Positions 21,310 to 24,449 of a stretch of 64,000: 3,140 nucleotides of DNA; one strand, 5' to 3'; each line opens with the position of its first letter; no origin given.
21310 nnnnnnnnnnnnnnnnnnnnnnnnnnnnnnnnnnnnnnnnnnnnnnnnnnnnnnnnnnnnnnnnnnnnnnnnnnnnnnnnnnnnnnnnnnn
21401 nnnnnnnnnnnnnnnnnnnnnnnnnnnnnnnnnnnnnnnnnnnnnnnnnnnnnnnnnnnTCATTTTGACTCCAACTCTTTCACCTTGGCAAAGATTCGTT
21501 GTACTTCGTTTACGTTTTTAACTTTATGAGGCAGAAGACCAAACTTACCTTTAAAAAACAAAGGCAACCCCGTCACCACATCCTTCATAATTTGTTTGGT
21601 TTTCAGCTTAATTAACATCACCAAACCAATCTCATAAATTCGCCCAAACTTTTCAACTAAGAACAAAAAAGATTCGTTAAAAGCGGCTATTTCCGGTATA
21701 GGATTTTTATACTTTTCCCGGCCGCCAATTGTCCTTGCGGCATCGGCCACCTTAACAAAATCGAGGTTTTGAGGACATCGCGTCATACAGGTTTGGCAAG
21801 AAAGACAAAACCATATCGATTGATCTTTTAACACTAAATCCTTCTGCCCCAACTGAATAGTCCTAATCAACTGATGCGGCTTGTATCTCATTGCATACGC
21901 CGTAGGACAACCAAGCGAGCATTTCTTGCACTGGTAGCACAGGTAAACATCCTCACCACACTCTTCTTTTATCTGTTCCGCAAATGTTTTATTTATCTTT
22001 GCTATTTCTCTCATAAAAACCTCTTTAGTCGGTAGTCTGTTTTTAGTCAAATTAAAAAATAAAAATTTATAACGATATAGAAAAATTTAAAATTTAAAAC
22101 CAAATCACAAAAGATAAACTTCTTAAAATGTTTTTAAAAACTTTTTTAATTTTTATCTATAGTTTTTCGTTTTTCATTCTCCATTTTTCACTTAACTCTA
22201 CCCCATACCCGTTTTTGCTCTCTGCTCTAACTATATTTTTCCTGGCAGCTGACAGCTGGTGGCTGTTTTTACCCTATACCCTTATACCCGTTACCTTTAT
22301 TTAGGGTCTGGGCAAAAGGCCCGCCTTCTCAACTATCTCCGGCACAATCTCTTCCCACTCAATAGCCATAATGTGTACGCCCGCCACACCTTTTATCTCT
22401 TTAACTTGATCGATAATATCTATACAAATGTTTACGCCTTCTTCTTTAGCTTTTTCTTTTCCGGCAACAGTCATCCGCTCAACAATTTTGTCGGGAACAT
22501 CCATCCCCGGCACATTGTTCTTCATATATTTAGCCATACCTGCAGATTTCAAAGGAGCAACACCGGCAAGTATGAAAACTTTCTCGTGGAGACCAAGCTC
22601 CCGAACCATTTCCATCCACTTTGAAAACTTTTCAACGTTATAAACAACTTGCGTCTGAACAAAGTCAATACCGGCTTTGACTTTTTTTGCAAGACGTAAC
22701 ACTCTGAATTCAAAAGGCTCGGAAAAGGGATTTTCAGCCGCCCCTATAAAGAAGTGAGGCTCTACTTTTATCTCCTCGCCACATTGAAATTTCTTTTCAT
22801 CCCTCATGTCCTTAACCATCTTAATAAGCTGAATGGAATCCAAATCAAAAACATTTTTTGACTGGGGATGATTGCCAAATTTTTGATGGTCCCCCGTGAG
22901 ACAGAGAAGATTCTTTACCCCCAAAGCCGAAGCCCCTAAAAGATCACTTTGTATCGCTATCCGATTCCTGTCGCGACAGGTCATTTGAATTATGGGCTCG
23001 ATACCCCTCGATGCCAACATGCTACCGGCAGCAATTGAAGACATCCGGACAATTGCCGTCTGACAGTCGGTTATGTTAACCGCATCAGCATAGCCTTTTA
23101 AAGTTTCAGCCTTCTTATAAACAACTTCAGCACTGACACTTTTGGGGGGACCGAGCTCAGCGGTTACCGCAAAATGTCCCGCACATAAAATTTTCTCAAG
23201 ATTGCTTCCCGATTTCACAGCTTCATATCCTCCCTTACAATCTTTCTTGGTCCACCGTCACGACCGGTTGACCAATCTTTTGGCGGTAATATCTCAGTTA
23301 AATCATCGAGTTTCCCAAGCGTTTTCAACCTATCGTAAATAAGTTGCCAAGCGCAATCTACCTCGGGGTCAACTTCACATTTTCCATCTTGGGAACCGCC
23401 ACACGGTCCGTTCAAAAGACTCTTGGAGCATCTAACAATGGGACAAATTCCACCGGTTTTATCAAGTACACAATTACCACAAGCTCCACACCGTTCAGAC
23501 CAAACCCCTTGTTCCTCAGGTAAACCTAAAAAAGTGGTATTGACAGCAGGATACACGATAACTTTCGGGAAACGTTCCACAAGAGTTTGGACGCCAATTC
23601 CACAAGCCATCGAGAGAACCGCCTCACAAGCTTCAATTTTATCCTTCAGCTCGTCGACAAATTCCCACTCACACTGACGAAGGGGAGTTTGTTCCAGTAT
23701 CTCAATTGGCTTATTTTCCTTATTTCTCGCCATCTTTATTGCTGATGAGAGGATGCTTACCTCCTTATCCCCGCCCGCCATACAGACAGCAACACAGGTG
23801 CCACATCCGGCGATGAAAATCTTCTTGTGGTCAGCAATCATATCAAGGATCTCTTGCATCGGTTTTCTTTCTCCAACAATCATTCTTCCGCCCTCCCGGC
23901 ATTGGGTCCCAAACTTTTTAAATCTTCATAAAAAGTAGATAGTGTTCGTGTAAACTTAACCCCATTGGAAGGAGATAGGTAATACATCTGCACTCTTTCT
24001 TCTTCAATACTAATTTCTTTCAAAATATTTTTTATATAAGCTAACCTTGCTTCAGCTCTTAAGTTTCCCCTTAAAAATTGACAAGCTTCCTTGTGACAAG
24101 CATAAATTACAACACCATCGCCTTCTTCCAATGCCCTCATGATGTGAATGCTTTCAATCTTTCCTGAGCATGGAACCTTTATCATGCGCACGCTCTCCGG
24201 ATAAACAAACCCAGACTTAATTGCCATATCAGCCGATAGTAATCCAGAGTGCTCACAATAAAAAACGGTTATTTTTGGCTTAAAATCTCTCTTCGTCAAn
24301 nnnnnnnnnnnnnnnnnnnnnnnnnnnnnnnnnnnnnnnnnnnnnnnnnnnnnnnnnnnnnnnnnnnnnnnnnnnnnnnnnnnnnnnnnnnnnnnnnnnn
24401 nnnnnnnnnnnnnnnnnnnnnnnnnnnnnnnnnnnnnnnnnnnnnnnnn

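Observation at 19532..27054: metF-hdr region: HdrA is present as two adjacent FAD/FeS genes, and the hdrCB operon ends in a MetE-like Zn methyltransferase-family protein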

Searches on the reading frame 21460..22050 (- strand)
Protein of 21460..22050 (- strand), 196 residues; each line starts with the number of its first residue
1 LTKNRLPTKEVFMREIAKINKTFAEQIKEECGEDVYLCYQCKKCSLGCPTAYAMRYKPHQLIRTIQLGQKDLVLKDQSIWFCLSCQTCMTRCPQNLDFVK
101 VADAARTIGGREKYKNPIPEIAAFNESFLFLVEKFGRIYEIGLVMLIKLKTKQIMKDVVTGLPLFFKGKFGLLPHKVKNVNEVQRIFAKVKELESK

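Call 3: search_protein_families(library=pfam, proteins=[window:21460-22050:-], max_evalue=0.001)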
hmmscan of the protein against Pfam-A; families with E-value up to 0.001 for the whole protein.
window:21460-22050:- (196 aa): 5 families
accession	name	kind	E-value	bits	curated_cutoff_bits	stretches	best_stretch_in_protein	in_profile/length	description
PF13534.11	Fer4_17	-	5.7e-10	40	22.2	1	38-97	2-61/61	4Fe-4S dicluster domain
PF13183.11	Fer4_8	-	8.4e-10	39.5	27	1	36-96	3-68/68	4Fe-4S dicluster domain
PF13187.11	Fer4_9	-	5.6e-09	36.3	27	1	38-95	2-50/52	4Fe-4S dicluster domain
PF12838.12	Fer4_7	-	2.6e-06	28.2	27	1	38-95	2-51/52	4Fe-4S dicluster domain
PF13237.11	Fer4_10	-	1.3e-05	25.5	25.5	0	36-93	7-53/53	4Fe-4S dicluster domain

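Call 7: search_protein_families(library=ncbifam, proteins=[window:21460-22050:-], max_evalue=0.01)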
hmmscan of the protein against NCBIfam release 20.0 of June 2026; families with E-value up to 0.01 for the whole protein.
window:21460-22050:- (196 aa): 15 families
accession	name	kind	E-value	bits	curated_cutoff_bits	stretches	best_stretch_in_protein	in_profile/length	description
TIGR03290.1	CoB_CoM_SS_C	equivalog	1.5e-18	67.2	160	1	37-114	3-80/144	CoB--CoM heterodisulfide reductase subunit C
NF041890.1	hdrC_Methbact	equivalog_domain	8.3e-17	61.4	270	1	15-129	8-122/192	ferredoxin:CoB-CoM heterodisulfide reductase subunit HdrC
NF038018.1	qmoC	equivalog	6.1e-16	58.8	300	1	22-108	4-90/360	quinone-interacting membrane-bound oxidoreductase complex subunit QmoC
NF041779.1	hetero_SS_HdrC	equivalog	1e-12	47.9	350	1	34-108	29-102/198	ferredoxin:CoB-CoM heterodisulfide reductase subunit HdrC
NF009226.0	PRK12576.1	equivalog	1.4e-07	31.2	344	1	71-187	199-312/317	succinate dehydrogenase/fumarate reductase iron-sulfur subunit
NF042952.1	MFR_FeS_SdhB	equivalog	4.4e-06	25.9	600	1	77-156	199-277/320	8-methylmenaquinol:fumarate reductase iron-sulfur subunit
NF008369.0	PRK11168.1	equivalog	2.2e-05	23.6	278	1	36-113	11-91/401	anaerobic glycerol-3-phosphate dehydrogenase subunit C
NF004898.0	PRK06259.1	equivalog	6.6e-05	21.7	385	0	76-102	182-208/488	fumarate reductase (CoM/CoB) subunit TfrB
TIGR00314.1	cdhA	equivalog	6.9e-05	20.8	781.3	1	26-105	389-462/784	CO dehydrogenase/acetyl-CoA synthase complex subunit alpha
TIGR01945.1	rnfC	subfamily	9e-05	21.2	245.95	1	29-105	356-427/435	RnfABCDGE type electron transport complex subunit C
NF045663.1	diclust_near_Sec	equivalog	0.00023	19.4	530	1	18-107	285-380/759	pyridine nucleotide-disulfide oxidoreductase/dicluster-binding protein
TIGR03379.1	glycerol3P_GlpC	equivalog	0.0018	17.1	279.9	1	38-137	7-104/397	anaerobic glycerol-3-phosphate dehydrogenase subunit GlpC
NF009227.0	PRK12577.1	equivalog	0.0039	15.9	349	1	76-195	205-327/330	succinate dehydrogenase/fumarate reductase iron-sulfur subunit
NF042909.1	FMH_DH_FwdF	exception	0.0047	16.1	375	1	9-96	30-310/336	tungsten-dependent formylmethanofuran dehydrogenase subunit FwdF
TIGR00384.1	dhsB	subfamily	0.0051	16.3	88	0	73-99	189-215/222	succinate dehydrogenase and fumarate reductase iron-sulfur protein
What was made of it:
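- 21460..22014 (-): hdrC (184 aa from ATG 22014; the mechanical ORF starts at TTG 22050). TIGR03290 at E 1.5e-18 (call 7).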

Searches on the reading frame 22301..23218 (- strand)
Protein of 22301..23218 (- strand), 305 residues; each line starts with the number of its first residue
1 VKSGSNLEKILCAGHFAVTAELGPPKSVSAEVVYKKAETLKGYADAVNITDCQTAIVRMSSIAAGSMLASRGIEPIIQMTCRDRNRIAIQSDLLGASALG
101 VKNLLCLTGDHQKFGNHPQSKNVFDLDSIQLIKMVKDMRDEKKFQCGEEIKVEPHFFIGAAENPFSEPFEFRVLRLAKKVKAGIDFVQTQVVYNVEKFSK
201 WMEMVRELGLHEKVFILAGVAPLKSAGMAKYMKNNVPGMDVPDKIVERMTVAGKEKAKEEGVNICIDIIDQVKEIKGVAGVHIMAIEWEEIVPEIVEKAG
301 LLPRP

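Call 3: search_protein_families(library=pfam, proteins=[window:22301-23218:-], max_evalue=0.001)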
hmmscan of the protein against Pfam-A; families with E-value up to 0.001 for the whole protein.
window:22301-23218:- (305 aa): 1 family
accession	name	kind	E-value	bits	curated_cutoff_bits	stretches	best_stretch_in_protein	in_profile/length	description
PF02219.23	MTHFR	-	5.3e-43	147.8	24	1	7-300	2-287/287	Methylenetetrahydrofolate reductase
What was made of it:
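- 22301..23218 (-): metF (methylene-THF reductase catalytic subunit). Its GTG start overlaps the metV stop. PF02219 at E 5.3e-43 (call 3)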

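Call 7: search_protein_families(library=ncbifam, proteins=[window:22301-23218:-], max_evalue=0.01)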
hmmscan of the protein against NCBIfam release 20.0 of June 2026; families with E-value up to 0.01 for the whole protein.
window:22301-23218:- (305 aa): 4 families
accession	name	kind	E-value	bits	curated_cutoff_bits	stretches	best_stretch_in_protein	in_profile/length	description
NF006396.0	PRK08645.1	equivalog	2.1e-77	260.6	453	1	4-285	311-587/611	bifunctional homocysteine S-methyltransferase/methylenetetrahydrofolate reductase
TIGR00676.1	fadh2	equivalog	1.7e-25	89.9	293.7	1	21-298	4-273/275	methylenetetrahydrofolate reductase [NAD(P)H]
TIGR00677.1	fadh2_euk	equivalog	5.5e-23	81.7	310.05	1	63-303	50-279/281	methylenetetrahydrofolate reductase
NF006950.0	PRK09432.1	equivalog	3.4e-06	26.5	382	1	19-297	26-288/296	methylenetetrahydrofolate reductase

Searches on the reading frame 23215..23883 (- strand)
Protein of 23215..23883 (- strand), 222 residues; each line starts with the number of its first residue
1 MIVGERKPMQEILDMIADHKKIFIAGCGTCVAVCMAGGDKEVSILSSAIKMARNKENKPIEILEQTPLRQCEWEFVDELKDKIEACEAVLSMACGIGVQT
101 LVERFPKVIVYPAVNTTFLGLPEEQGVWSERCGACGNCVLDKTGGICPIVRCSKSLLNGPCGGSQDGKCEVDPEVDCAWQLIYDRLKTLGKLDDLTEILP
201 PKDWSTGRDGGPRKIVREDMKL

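Call 3: search_protein_families(library=pfam, proteins=[window:23215-23883:-], max_evalue=0.001)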
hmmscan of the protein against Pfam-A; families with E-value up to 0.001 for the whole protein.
window:23215-23883:- (222 aa): 1 family
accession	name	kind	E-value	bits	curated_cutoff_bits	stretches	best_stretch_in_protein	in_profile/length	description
PF12225.13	DUF5981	-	2.9e-40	136.3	23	1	111-205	1-95/95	Methylene-tetrahydrofolate reductase C terminal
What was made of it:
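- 23215..23883 (-): metV. PF12225 at E 2.9e-40 (call 3)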

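Call 7: search_protein_families(library=ncbifam, proteins=[window:23215-23883:-], max_evalue=0.01)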
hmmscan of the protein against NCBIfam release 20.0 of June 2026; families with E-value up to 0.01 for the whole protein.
window:23215-23883:- (222 aa): 0 families

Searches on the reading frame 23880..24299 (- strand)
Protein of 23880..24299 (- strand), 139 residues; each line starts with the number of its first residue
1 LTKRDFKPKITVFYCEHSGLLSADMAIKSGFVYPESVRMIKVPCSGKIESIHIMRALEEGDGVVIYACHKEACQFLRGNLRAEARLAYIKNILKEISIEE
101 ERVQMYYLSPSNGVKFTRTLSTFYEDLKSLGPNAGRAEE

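Call 3: search_protein_families(library=pfam, proteins=[window:23880-24299:-], max_evalue=0.001)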
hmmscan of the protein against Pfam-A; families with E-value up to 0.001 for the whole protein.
window:23880-24299:- (139 aa): 1 family
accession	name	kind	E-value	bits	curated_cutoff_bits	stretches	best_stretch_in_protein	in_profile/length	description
PF02662.21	FlpD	-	3.7e-36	124.3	22.3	1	10-131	1-123/123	Methyl-viologen-reducing hydrogenase, delta subunit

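Call 7: search_protein_families(library=ncbifam, proteins=[window:23880-24299:-], max_evalue=0.01)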
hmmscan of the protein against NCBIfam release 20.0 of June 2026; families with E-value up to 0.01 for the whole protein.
window:23880-24299:- (139 aa): 3 families
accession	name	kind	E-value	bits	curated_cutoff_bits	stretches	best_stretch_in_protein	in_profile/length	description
NF045873.1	F420_non_VhuD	exception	1.1e-28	99.9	215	1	8-134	2-129/132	F420-non-reducing hydrogenase iron-sulfur subunit VhuD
NF040770.1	hetero_SS_HdrA2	exception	3.1e-27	95.1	1100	1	4-133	644-774/777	CoB-CoM heterodisulfide reductase HdrA2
NF041891.1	hdrA_Methbact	equivalog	4.9e-08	31.7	1300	1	7-129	643-760/762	ferredoxin:CoB-CoM heterodisulfide reductase subunit HdrA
